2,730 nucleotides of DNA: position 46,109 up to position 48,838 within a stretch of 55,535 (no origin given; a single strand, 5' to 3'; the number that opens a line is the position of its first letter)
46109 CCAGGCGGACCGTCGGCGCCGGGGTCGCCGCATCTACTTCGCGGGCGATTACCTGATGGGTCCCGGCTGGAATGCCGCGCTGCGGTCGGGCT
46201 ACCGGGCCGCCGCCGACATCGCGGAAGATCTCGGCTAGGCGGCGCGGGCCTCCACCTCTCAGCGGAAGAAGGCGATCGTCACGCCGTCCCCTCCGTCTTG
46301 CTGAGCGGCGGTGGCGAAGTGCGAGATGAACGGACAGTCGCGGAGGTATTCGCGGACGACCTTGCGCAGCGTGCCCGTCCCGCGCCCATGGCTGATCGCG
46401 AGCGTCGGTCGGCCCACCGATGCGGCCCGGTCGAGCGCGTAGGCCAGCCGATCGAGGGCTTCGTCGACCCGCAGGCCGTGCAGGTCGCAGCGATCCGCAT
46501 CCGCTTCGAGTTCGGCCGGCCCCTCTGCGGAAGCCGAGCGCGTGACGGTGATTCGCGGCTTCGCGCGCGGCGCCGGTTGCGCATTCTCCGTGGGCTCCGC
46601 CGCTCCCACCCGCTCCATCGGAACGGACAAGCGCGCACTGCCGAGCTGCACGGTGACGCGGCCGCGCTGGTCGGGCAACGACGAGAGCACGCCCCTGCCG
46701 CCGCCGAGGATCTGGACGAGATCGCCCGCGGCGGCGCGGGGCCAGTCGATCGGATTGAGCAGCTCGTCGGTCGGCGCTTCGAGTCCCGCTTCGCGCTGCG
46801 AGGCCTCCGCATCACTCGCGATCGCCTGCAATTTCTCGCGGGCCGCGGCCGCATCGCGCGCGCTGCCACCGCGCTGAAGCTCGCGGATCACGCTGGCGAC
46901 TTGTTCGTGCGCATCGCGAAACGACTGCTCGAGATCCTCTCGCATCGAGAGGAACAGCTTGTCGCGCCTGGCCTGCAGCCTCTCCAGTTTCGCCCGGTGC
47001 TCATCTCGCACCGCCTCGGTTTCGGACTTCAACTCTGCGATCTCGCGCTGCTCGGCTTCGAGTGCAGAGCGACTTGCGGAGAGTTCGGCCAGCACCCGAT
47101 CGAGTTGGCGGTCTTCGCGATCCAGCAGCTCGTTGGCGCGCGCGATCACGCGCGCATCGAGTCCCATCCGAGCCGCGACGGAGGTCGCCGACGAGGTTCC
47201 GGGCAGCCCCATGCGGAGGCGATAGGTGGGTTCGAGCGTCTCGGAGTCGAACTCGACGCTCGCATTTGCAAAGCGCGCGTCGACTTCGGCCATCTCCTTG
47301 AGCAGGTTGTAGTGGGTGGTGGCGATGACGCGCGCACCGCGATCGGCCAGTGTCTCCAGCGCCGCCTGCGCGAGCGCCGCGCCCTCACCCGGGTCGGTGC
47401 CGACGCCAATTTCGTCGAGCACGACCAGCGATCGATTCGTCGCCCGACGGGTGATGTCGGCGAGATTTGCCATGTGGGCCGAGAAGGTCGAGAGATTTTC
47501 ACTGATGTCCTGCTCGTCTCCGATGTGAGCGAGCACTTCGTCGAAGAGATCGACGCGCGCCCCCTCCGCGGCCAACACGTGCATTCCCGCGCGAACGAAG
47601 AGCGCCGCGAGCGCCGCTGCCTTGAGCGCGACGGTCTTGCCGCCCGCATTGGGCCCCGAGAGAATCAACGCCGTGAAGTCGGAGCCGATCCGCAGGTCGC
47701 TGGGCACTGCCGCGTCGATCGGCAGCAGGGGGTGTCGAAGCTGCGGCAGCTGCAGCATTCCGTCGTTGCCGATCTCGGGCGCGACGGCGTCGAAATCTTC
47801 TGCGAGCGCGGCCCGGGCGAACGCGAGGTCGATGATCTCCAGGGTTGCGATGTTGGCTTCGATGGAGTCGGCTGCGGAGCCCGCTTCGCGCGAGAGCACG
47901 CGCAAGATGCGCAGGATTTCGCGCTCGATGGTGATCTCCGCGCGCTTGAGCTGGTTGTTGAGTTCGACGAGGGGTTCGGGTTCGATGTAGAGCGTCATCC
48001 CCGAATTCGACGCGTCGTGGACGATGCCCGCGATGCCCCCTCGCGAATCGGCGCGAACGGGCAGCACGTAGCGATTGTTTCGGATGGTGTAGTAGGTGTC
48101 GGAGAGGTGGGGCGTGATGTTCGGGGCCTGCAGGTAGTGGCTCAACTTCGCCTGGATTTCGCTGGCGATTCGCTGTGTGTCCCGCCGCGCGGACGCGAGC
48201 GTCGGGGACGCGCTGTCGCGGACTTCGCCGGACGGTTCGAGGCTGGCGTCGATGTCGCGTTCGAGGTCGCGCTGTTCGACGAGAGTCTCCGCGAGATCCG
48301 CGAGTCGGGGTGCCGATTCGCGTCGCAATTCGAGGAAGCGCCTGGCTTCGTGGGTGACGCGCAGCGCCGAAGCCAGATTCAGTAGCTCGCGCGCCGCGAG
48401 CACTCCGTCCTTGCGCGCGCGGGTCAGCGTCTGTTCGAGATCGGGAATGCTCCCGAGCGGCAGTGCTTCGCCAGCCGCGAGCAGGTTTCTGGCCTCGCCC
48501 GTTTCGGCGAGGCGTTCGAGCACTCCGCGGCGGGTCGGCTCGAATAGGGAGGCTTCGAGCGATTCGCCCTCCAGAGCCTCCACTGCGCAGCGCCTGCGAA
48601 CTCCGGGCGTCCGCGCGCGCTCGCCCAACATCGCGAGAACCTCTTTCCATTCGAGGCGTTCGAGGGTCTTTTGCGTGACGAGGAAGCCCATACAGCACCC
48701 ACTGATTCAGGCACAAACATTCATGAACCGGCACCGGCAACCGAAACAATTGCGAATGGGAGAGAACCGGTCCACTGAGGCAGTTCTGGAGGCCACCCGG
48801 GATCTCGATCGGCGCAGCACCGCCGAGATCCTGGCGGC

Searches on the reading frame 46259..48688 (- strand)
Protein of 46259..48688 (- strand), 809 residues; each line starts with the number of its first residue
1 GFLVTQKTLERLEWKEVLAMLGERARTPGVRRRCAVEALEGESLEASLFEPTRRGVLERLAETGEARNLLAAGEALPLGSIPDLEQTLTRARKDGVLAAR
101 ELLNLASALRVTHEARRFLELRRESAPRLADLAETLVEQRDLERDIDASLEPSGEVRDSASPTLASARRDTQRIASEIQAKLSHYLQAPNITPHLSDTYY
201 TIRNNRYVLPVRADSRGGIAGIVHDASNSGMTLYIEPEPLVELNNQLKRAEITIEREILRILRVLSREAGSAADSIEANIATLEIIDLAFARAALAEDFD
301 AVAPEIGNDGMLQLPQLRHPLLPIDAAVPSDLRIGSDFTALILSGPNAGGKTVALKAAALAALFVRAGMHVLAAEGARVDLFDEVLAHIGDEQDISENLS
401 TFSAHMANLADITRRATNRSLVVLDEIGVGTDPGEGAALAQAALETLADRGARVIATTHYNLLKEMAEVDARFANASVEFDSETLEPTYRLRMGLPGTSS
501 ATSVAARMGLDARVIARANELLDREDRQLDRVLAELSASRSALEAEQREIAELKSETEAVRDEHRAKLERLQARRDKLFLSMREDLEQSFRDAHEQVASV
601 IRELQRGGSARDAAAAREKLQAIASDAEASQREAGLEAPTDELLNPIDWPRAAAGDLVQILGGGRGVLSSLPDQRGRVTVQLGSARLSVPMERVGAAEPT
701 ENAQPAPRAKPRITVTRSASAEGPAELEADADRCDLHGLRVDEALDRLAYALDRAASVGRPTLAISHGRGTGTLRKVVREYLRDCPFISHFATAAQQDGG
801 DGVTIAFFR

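Call 58: search_protein_families(library=pfam, proteins=[window:46259-48688:-], max_evalue=0.001)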
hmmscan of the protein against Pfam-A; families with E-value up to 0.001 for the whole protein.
window:46259-48688:- (809 aa): 3 families
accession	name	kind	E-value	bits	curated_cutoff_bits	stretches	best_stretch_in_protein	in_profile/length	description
PF00488.27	MutS_V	-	2.3e-32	112.9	30.2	1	342-523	2-185/188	MutS domain V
PF01713.27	Smr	-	1.2e-20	73.9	25.7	1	735-809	2-77/77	Smr domain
PF20297.4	MSSS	-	2.7e-05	24.2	26.8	1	654-693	1-41/42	MutS2 and Smr-associated SH3 domain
